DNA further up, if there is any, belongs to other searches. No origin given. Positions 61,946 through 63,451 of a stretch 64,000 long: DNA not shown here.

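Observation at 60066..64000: ssb, XPB-like helicase, Bax1/DUF790 nuclease and KAP P-loop NTPase: a bacterial helicase-nuclease module with a defence-island-type neighbour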

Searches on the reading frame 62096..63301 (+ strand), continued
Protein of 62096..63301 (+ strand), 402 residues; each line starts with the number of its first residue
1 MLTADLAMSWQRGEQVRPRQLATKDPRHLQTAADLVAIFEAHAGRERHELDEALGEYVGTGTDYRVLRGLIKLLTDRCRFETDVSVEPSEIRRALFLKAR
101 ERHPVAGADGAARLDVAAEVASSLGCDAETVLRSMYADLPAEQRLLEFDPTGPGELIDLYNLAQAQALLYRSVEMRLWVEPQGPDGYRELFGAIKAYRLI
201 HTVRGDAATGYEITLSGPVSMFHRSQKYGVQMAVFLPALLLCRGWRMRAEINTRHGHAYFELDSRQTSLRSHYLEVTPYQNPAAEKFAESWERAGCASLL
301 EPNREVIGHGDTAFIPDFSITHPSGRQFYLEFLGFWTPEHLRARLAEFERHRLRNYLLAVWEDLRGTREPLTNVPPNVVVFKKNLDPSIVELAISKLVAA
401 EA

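Call 51: find_homologous_proteins(query=window:62096-63301:+, max_evalue=1e-10)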
Query window:62096-63301:+ (402 aa): 1753 proteins with E <= 1e-10 among 8000 candidates; the best 120 are listed.
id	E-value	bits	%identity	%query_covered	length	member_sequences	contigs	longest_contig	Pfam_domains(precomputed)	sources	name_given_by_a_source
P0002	1.5e-245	833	91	100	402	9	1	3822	PF05626.17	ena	-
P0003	3.4e-219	746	83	100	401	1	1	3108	PF05626.17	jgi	jgi:uncharacterized protein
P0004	1.3e-204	698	77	99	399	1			PF05626.17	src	-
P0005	2.8e-202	690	77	99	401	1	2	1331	PF05626.17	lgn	-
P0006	5.5e-201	686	75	100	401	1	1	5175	PF05626.17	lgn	-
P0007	7.5e-187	639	72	99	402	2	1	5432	PF05626.17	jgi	jgi:predicted nuclease of restriction endonuclease-like RecB superfamily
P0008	1.4e-186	638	70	100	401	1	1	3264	PF05626.17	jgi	jgi:predicted nuclease of restriction endonuclease-like RecB superfamily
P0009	3.6e-185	634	70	100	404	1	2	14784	PF05626.17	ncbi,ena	-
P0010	6.4e-185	633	72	100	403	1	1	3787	PF05626.17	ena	-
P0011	5.3e-183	627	70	98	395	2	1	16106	PF05626.17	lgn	-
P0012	2.4e-178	611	73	94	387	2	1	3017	PF05626.17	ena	-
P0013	8.6e-178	609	69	100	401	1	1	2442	PF05626.17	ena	-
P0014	1.5e-177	609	68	100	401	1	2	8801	PF05626.17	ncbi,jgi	ncbi:MAG TPA: DUF790 family protein [Pyrinomonadaceae bacterium]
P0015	6.0e-175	600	67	99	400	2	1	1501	PF05626.17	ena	-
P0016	1.7e-174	599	68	100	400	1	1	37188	PF05626.17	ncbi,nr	ncbi:MAG TPA: DUF790 family protein [Pyrinomonadaceae bacterium]|nr:DUF790 family protein [Pyrinomon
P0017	3.4e-173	594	67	100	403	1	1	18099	PF05626.17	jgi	jgi:predicted nuclease of restriction endonuclease-like RecB superfamily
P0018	3.6e-173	594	65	100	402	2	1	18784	PF05626.17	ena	-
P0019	3.9e-173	594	66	100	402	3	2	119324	PF05626.17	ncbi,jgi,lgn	jgi:hypothetical protein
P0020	1.4e-172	592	66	100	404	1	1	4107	PF05626.17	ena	-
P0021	5.5e-172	590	66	99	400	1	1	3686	PF05626.17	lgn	-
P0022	1.4e-171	589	65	100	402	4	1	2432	PF05626.17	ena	-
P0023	4.4e-171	587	67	99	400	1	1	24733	PF05626.17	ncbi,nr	ncbi:MAG TPA: DUF790 family protein [Pyrinomonadaceae bacterium]|nr:DUF790 family protein [Pyrinomon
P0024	4.8e-171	587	65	100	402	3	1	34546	PF05626.17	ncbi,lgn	ncbi:MAG: DUF790 family protein [Pyrinomonadaceae bacterium]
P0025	5.4e-171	587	65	100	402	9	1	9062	PF05626.17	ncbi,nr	ncbi:MAG TPA: DUF790 family protein [Pyrinomonadaceae bacterium]|nr:DUF790 family protein [Pyrinomon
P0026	1.5e-170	586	63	100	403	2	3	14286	PF05626.17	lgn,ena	-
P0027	3.6e-170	584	64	99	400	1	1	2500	PF05626.17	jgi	jgi:hypothetical protein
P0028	1.1e-169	583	66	99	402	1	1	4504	PF05626.17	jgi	jgi:predicted nuclease of restriction endonuclease-like RecB superfamily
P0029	1.1e-169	583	63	100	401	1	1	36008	PF05626.17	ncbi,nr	ncbi:MAG: DUF790 family protein [Acidobacteria bacterium]|nr:DUF790 family protein [Acidobacteriota 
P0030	3.4e-169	581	65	99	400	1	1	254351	PF05626.17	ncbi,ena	-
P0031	3.8e-169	581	64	99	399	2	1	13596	PF05626.17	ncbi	-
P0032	8.6e-169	580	63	100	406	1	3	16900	PF05626.17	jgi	jgi:predicted nuclease of restriction endonuclease-like RecB superfamily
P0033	1.3e-168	579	64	99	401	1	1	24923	PF05626.17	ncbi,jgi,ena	ncbi:MAG TPA: DUF790 family protein [Pyrinomonadaceae bacterium]|jgi:hypothetical protein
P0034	1.3e-168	579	64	100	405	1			PF05626.17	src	-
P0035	4.6e-168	577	65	100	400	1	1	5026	PF05626.17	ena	-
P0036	7.8e-168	577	64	99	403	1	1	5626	PF05626.17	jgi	jgi:predicted nuclease of restriction endonuclease-like RecB superfamily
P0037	9.3e-168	576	65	99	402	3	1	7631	PF05626.17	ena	-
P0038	1.1e-167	576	65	100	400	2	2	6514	PF05626.17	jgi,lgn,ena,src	jgi:predicted nuclease of restriction endonuclease-like RecB superfamily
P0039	1.5e-167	576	64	100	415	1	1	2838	PF05626.17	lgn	-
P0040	1.6e-167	576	64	100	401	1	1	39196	PF05626.17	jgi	jgi:predicted nuclease of restriction endonuclease-like RecB superfamily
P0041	2.3e-167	575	64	99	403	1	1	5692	PF05626.17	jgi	jgi:predicted nuclease of restriction endonuclease-like RecB superfamily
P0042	2.4e-167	575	64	100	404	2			PF05626.17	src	-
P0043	3.2e-167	575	64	99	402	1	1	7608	PF05626.17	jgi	jgi:predicted nuclease of restriction endonuclease-like RecB superfamily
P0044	4.5e-167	574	64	99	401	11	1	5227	PF05626.17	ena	-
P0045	5.6e-167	574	62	100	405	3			PF05626.17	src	-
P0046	6.3e-167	574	63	100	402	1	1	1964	PF05626.17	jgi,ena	jgi:hypothetical protein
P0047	7.2e-167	573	64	99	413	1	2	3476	PF05626.17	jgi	jgi:predicted nuclease of restriction endonuclease-like RecB superfamily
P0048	7.3e-167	573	64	99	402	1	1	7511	PF05626.17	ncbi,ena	-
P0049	8.4e-167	573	64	99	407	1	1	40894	PF05626.17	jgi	jgi:uncharacterized protein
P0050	1.1e-166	573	63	100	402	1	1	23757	PF05626.17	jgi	jgi:uncharacterized protein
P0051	1.1e-166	573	64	99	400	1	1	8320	PF05626.17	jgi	jgi:predicted nuclease of restriction endonuclease-like RecB superfamily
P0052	1.3e-166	573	63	100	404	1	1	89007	PF05626.17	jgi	jgi:uncharacterized protein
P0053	1.8e-166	572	64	99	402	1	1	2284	PF05626.17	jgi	-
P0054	2.0e-166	572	64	99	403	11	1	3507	PF05626.17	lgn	-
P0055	2.5e-166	572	64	99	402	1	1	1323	PF05626.17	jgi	-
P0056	3.1e-166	571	63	100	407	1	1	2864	PF05626.17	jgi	jgi:predicted nuclease of restriction endonuclease-like RecB superfamily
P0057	3.5e-166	571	64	99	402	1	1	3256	PF05626.17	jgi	jgi:predicted nuclease of restriction endonuclease-like RecB superfamily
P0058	4.1e-166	571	63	99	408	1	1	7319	PF05626.17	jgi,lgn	-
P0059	4.2e-166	571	63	99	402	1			PF05626.17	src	-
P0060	4.3e-166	571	64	99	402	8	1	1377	PF05626.17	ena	-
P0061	4.3e-166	571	64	99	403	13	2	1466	PF05626.17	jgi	jgi:predicted nuclease of restriction endonuclease-like RecB superfamily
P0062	6.3e-166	570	63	100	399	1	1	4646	PF05626.17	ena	-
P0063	8.3e-166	570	65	99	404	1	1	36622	PF05626.17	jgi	jgi:uncharacterized protein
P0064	8.4e-166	570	63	99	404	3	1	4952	PF05626.17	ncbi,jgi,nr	ncbi:MAG: uncharacterized protein QOJ76_727 [Acidobacteriota bacterium]|jgi:predicted nuclease of re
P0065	8.4e-166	570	64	99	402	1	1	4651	PF05626.17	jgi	jgi:predicted nuclease of restriction endonuclease-like RecB superfamily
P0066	9.7e-166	570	63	99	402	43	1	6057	PF05626.17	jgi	jgi:hypothetical protein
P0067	1.1e-165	570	63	100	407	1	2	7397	PF05626.17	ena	-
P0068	1.4e-165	569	63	100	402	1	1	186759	PF05626.17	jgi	jgi:predicted nuclease of restriction endonuclease-like RecB superfamily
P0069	2.6e-165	568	63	100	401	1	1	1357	PF05626.17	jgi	jgi:predicted nuclease of restriction endonuclease-like RecB superfamily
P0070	2.7e-165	568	64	99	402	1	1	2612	PF05626.17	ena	-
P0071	2.7e-165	568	62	99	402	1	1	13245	PF05626.17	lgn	-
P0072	4.5e-165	568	63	99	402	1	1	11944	PF05626.17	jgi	jgi:predicted nuclease of restriction endonuclease-like RecB superfamily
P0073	4.9e-165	567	63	100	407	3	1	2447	PF05626.17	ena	-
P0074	6.8e-165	567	63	99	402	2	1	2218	PF05626.17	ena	-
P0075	7.0e-165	567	64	99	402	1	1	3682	PF05626.17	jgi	jgi:uncharacterized protein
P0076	7.2e-165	567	62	99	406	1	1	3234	PF05626.17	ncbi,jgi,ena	ncbi:MAG TPA: DUF790 family protein [Pyrinomonadaceae bacterium]|jgi:hypothetical protein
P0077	8.0e-165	567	63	99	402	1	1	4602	PF05626.17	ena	-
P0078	9.1e-165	567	64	99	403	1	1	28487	PF05626.17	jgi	jgi:uncharacterized protein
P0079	1.0e-164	566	62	99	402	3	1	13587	PF05626.17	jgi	jgi:hypothetical protein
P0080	1.0e-164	566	63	99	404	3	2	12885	PF05626.17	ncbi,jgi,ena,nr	ncbi:MAG TPA: DUF790 family protein [Pyrinomonadaceae bacterium]|nr:DUF790 family protein [Pyrinomon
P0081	1.2e-164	566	62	99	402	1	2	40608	PF05626.17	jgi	jgi:uncharacterized protein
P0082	1.4e-164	566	63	99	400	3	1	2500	PF05626.17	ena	-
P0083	1.7e-164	566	64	99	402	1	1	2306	PF05626.17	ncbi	-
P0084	1.9e-164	566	64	99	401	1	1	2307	PF05626.17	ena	-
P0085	2.1e-164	565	62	99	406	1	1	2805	PF05626.17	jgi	jgi:predicted nuclease of restriction endonuclease-like RecB superfamily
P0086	2.2e-164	565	62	99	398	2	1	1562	PF05626.17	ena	-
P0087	2.2e-164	565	62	100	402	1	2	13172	PF05626.17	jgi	jgi:predicted nuclease of restriction endonuclease-like RecB superfamily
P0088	3.9e-164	564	64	99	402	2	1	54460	PF05626.17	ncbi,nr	ncbi:MAG: DUF790 family protein [Acidobacteria bacterium]|nr:DUF790 family protein [Acidobacteriota 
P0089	4.0e-164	564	63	97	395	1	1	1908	PF05626.17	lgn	-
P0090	5.7e-164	564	64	99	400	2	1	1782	PF05626.17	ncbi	-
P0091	1.2e-163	563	63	100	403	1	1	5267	PF05626.17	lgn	-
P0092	1.7e-163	562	62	99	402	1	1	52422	PF05626.17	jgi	jgi:predicted nuclease of restriction endonuclease-like RecB superfamily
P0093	2.0e-163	562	62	99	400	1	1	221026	PF05626.17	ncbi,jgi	jgi:predicted nuclease of restriction endonuclease-like RecB superfamily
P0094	2.1e-163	562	63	99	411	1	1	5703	PF05626.17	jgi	jgi:predicted nuclease of restriction endonuclease-like RecB superfamily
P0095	2.1e-163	562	62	100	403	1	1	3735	PF05626.17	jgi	jgi:predicted nuclease of restriction endonuclease-like RecB superfamily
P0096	2.8e-163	562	63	98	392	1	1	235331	PF05626.17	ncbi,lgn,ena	-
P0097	3.2e-163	561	64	99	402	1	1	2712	PF05626.17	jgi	jgi:predicted nuclease of restriction endonuclease-like RecB superfamily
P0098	4.0e-163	561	62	99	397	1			PF05626.17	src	-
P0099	4.2e-163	561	63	99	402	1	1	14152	PF05626.17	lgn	-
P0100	4.6e-163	561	63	99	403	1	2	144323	PF05626.17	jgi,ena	jgi:predicted nuclease of restriction endonuclease-like RecB superfamily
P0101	4.9e-163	561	62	100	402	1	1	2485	PF05626.17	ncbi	-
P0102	5.1e-163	561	63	100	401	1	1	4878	PF05626.17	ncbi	ncbi:MAG: DUF790 family protein [Pyrinomonadaceae bacterium]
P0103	5.4e-163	561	63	99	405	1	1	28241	PF05626.17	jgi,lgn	jgi:predicted nuclease of restriction endonuclease-like RecB superfamily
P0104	5.8e-163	561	63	98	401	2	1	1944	PF05626.17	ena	-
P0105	6.1e-163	561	62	100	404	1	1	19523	PF05626.17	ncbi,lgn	-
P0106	1.0e-162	560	62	99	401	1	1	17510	PF05626.17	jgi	jgi:uncharacterized protein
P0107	1.3e-162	559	62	100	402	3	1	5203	PF05626.17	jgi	jgi:predicted nuclease of restriction endonuclease-like RecB superfamily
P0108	1.4e-162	559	62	99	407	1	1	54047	PF05626.17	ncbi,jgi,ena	ncbi:MAG TPA: DUF790 family protein [Pyrinomonadaceae bacterium]|jgi:hypothetical protein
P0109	1.5e-162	559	61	99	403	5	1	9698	PF05626.17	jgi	jgi:predicted nuclease of restriction endonuclease-like RecB superfamily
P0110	1.7e-162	559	61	99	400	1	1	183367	PF05626.17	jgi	jgi:uncharacterized protein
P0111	1.8e-162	559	63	99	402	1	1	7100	PF05626.17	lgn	-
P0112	2.3e-162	559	64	99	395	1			PF05626.17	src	-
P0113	2.6e-162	558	63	99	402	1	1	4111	PF05626.17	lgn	-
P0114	3.3e-162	558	62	99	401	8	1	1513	PF05626.17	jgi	jgi:predicted nuclease of restriction endonuclease-like RecB superfamily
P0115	4.0e-162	558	62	99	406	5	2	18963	PF05626.17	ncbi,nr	ncbi:MAG: DUF790 family protein [Pyrinomonadaceae bacterium]|nr:DUF790 family protein [Pyrinomonadac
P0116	4.6e-162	558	62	100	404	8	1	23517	PF05626.17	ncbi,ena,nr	ncbi:MAG: hypothetical protein DMF67_12865 [Acidobacteria bacterium]|nr:MAG: hypothetical protein DM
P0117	6.1e-162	557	62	99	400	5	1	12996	PF05626.17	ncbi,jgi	ncbi:MAG TPA: DUF790 family protein [Pyrinomonadaceae bacterium]|jgi:hypothetical protein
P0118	7.0e-162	557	64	99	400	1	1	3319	PF05626.17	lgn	-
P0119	7.5e-162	557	62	99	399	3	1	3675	PF05626.17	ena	-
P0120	7.9e-162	557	62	98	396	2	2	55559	PF05626.17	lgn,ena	-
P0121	8.5e-162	557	62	97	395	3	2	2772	PF05626.17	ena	-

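Call 52: find_encoding_contigs(protein=P0002, flank=10000, max_places=4)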
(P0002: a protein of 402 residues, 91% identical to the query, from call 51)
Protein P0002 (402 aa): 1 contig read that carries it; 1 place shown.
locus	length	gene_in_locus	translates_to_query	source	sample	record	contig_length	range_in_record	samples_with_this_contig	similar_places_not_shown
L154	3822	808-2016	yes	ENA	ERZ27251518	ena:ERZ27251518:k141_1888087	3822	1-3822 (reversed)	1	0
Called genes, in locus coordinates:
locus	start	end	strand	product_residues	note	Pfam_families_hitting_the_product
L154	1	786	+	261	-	?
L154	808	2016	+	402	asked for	PF05626:DUF790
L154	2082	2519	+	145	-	PF01243:PNPOx_N, PF12900:Pyridox_ox_2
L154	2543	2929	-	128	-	PF00300:His_Phos_1 (weak)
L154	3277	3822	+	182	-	?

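Call 53: find_encoding_contigs(protein=P0003, flank=10000, max_places=4)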
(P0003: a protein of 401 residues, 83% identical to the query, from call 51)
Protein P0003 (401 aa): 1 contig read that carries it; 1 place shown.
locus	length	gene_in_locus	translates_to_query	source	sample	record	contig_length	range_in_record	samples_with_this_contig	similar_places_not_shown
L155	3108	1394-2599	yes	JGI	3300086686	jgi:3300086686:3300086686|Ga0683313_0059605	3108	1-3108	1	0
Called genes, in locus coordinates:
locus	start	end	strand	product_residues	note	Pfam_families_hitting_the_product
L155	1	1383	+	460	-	?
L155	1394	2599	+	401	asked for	PF05626:DUF790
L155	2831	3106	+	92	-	?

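Call 54: find_encoding_contigs(protein=P0006, flank=10000, max_places=4)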
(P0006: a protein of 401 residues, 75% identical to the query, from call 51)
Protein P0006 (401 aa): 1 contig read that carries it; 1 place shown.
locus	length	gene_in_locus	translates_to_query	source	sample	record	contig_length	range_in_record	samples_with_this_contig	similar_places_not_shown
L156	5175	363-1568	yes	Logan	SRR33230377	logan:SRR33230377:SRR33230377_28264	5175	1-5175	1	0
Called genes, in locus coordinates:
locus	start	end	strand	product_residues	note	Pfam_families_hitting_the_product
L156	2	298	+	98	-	?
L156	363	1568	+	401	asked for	PF05626:DUF790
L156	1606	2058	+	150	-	PF01243:PNPOx_N, PF12900:Pyridox_ox_2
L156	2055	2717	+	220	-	PF00149:Metallophos, PF12850:Metallophos_2 (weak)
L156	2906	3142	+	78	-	-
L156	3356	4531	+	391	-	PF04909:Amidohydro_2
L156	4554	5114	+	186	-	-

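Call 55: find_encoding_contigs(protein=P0007, flank=10000, max_places=4)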
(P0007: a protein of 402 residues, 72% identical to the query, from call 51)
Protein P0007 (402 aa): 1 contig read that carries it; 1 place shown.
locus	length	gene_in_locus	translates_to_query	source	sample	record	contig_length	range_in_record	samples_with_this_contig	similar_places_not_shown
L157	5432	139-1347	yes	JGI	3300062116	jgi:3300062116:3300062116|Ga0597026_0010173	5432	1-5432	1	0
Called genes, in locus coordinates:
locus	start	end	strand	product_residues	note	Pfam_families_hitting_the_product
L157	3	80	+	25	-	?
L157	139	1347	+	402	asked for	PF05626:DUF790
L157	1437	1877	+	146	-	PF01243:PNPOx_N, PF12900:Pyridox_ox_2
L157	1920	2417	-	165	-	PF00300:His_Phos_1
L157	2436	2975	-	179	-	PF00571:CBS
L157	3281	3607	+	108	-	PF01257:2Fe-2S_thioredx (weak)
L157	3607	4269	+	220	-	PF00149:Metallophos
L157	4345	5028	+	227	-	PF02223:Thymidylate_kin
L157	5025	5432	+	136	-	?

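Call 59: search_protein_families(library=pfam, proteins=[L154:2082-2516:+], max_evalue=0.0001)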
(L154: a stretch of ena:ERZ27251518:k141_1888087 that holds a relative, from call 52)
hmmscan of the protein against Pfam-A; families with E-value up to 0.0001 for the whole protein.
L154:2082-2516:+ (145 aa): 2 families
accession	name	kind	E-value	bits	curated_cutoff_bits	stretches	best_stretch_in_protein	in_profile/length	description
PF12900.13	Pyridox_ox_2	-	1.2e-22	80.9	27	1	10-141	3-139/140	Pyridoxamine 5'-phosphate oxidase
PF01243.27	PNPOx_N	-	4.9e-12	46.7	28.1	1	10-99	3-85/120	Pyridoxamine 5'-phosphate oxidase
